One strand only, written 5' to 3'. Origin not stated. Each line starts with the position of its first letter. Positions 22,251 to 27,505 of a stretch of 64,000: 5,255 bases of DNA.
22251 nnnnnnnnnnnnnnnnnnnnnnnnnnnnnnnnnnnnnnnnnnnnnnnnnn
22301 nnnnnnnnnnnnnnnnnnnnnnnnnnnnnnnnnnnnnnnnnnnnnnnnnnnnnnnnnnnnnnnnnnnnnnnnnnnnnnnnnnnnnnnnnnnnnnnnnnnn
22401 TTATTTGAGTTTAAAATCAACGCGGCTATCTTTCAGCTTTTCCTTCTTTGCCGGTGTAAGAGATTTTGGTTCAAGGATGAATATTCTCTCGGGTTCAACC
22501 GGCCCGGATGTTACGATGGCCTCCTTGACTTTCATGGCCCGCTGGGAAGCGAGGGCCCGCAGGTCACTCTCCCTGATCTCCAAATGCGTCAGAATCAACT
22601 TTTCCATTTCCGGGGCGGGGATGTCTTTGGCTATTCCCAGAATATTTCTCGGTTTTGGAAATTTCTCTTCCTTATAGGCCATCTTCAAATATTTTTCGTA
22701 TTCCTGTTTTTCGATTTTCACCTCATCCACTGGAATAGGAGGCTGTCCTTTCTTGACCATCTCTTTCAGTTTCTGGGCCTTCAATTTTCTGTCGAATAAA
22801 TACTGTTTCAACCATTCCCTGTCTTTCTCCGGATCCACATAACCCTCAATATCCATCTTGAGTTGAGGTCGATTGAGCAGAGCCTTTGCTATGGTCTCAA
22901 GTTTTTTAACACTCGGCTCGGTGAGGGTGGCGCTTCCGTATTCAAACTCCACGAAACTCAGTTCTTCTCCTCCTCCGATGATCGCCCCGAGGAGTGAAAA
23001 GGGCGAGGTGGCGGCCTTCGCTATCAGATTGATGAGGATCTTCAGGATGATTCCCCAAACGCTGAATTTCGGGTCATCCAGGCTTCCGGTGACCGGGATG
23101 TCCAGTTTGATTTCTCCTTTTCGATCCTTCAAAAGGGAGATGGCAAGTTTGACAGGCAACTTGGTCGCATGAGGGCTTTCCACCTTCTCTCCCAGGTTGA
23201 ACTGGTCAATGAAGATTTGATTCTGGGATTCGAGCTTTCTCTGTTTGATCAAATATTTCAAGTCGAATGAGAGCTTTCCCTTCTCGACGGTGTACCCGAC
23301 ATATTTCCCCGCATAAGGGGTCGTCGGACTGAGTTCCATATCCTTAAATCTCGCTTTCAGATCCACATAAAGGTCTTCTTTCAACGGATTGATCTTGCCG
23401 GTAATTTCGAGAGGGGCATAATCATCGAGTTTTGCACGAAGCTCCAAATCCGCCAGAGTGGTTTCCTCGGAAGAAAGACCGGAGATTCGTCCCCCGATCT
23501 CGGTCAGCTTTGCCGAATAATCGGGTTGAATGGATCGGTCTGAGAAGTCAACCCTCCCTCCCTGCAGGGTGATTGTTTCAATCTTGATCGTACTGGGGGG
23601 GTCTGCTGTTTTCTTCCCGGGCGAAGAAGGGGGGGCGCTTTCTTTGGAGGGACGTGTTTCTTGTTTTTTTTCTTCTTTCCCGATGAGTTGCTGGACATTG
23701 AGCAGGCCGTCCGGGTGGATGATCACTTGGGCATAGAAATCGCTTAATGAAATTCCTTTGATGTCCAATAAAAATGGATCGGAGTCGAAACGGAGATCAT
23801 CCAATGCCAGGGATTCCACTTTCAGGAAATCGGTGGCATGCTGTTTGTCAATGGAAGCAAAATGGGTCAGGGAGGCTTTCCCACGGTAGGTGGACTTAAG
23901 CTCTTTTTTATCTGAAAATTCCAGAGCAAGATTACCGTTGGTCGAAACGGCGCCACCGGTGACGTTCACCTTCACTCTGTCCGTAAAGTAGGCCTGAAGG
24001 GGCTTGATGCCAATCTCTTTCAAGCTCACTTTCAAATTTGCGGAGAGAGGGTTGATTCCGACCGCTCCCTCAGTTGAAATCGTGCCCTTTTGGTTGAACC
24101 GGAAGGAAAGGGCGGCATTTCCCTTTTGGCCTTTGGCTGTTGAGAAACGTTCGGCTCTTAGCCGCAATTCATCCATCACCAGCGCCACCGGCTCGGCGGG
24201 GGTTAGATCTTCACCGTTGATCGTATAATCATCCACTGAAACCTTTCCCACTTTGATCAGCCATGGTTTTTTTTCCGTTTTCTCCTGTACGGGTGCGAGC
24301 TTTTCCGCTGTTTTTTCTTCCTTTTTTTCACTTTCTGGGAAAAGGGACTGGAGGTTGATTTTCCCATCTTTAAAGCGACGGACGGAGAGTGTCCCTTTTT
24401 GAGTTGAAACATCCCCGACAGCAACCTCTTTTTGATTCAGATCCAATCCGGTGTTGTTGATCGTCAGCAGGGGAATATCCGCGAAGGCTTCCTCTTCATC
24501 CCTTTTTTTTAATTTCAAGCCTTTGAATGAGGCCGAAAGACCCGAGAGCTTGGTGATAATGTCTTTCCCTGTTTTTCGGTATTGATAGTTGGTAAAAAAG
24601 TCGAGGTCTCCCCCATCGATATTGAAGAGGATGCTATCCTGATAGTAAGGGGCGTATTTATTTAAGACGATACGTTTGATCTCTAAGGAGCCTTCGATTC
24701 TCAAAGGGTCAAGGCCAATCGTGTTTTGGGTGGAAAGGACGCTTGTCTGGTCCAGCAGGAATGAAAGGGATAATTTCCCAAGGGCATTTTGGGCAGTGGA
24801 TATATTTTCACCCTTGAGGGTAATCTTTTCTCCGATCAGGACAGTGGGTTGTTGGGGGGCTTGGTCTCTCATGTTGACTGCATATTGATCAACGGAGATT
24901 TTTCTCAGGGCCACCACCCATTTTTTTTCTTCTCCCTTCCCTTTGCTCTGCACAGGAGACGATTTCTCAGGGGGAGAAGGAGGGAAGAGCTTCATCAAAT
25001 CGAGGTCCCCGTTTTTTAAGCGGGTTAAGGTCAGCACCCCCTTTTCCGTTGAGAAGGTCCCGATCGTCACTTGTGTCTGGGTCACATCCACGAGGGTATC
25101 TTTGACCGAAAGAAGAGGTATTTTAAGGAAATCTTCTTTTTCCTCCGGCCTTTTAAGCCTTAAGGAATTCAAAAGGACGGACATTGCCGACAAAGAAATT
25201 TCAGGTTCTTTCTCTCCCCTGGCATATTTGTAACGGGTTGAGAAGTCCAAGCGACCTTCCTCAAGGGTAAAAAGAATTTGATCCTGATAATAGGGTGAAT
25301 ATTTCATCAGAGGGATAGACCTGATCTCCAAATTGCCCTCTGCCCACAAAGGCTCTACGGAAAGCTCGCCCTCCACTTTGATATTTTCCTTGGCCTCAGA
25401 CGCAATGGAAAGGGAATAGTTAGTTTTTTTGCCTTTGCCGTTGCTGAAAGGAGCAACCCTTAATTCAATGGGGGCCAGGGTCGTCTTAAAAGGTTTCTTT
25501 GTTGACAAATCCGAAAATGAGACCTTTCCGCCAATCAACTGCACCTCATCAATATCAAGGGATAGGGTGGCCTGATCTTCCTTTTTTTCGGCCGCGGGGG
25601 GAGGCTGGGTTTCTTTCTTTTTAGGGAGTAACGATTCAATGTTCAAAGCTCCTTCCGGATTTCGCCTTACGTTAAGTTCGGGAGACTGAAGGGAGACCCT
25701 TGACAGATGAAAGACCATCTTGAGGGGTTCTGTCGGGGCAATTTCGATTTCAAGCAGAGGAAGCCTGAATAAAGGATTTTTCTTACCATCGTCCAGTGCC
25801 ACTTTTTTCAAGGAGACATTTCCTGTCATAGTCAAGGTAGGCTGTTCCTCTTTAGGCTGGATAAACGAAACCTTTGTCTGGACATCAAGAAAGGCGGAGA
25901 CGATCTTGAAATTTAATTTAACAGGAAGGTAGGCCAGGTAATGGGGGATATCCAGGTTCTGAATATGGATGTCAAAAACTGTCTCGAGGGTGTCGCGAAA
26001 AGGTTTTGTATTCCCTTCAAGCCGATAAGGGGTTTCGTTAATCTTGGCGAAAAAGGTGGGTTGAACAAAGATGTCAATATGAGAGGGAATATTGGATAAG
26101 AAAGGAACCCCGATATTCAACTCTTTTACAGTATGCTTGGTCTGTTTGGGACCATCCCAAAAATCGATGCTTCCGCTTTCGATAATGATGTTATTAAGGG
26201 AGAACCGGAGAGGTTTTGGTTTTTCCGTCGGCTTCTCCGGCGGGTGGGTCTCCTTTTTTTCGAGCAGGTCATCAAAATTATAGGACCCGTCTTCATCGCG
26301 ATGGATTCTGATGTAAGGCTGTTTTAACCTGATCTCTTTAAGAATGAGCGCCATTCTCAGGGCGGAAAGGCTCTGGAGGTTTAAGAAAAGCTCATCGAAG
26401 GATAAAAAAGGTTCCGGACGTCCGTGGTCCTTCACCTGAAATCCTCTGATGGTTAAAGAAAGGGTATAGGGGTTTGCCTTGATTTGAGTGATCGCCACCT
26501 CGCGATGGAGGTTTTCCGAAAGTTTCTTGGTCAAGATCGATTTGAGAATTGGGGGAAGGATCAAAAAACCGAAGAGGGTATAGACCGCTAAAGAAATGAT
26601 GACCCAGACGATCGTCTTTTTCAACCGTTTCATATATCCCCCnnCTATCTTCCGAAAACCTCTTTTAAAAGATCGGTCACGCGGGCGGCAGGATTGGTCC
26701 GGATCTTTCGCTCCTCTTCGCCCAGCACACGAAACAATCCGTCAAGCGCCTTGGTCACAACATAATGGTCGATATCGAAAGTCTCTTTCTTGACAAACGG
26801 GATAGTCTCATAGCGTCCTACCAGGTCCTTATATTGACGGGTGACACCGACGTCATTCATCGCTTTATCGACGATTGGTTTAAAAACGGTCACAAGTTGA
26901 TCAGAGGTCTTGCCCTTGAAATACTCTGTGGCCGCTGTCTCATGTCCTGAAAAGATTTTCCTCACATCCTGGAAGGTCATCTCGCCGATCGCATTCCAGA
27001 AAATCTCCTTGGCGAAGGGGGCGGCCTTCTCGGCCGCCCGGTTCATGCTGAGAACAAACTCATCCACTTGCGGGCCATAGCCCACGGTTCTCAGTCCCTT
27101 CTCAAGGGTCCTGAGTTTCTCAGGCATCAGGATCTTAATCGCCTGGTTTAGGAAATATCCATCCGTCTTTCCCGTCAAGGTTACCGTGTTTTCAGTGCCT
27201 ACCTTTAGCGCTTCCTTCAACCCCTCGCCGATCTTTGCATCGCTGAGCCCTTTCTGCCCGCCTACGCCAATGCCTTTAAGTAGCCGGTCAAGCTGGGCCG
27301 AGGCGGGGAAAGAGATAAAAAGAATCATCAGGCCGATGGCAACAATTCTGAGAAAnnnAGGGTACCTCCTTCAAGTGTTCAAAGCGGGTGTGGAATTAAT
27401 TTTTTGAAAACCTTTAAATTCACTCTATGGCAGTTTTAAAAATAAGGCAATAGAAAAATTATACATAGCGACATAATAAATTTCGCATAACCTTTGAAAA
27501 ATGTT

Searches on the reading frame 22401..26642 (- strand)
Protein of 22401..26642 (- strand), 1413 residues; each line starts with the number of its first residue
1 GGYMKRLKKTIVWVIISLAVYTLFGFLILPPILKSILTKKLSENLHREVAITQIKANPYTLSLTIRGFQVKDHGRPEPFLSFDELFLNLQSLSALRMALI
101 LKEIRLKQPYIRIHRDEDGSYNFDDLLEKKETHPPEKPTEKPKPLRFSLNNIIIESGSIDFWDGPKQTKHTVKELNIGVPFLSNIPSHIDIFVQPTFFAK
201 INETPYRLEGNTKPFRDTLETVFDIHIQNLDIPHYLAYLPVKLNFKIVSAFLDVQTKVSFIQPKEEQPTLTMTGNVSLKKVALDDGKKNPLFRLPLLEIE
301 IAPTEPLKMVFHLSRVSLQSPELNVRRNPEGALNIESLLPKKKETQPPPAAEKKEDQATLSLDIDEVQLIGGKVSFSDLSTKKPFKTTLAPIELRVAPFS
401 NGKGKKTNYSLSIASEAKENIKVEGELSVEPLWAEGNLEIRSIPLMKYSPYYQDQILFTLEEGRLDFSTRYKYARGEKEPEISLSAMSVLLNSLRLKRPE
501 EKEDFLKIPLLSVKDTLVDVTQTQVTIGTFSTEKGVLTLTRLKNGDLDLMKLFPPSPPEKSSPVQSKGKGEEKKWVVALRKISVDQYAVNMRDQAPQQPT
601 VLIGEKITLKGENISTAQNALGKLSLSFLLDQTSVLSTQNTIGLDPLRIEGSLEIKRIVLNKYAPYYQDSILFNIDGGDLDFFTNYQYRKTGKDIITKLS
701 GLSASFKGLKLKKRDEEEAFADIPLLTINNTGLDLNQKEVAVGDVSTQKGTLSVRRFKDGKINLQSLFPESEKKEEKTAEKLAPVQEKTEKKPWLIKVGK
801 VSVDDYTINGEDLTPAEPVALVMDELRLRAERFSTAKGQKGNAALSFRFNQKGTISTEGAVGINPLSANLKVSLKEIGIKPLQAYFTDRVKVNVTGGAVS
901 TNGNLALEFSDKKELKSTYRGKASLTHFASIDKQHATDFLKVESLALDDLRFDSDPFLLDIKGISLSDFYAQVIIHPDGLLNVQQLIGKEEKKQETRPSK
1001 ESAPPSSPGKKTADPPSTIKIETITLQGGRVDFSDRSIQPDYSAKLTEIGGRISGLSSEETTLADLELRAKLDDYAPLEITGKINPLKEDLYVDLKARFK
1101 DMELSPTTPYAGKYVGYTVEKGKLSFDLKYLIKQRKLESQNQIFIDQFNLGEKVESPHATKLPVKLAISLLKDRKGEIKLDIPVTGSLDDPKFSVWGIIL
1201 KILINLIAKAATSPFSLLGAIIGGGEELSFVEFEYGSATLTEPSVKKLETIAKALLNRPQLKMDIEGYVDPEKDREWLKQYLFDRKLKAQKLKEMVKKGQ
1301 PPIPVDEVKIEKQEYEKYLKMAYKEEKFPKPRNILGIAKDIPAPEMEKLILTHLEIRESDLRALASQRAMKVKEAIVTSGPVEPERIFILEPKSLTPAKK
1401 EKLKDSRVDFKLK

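Call 85: search_protein_families(library=pfam, proteins=[window:22401-26642:-], max_evalue=0.00001)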
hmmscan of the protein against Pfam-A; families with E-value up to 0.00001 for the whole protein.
window:22401-26642:- (1413 aa): 2 families
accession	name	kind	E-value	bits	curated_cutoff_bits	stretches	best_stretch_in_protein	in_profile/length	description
PF05359.17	DUF748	-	0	1285.6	50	5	703-1387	378-1037/1037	Domain of Unknown Function (DUF748)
PF05170.20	AsmA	-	2.2e-26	93.3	29.8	2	4-177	1-187/607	AsmA family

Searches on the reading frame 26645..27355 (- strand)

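Call 85: search_protein_families(library=pfam, proteins=[window:26645-27355:-], max_evalue=0.00001)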
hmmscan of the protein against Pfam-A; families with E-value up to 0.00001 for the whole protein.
window:26645-27355:- (236 aa): 1 family
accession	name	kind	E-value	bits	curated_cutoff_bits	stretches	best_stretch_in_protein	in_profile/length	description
PF13852.11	DUF4197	-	1.2e-76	257.3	24.9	1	37-235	2-199/199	Protein of unknown function (DUF4197)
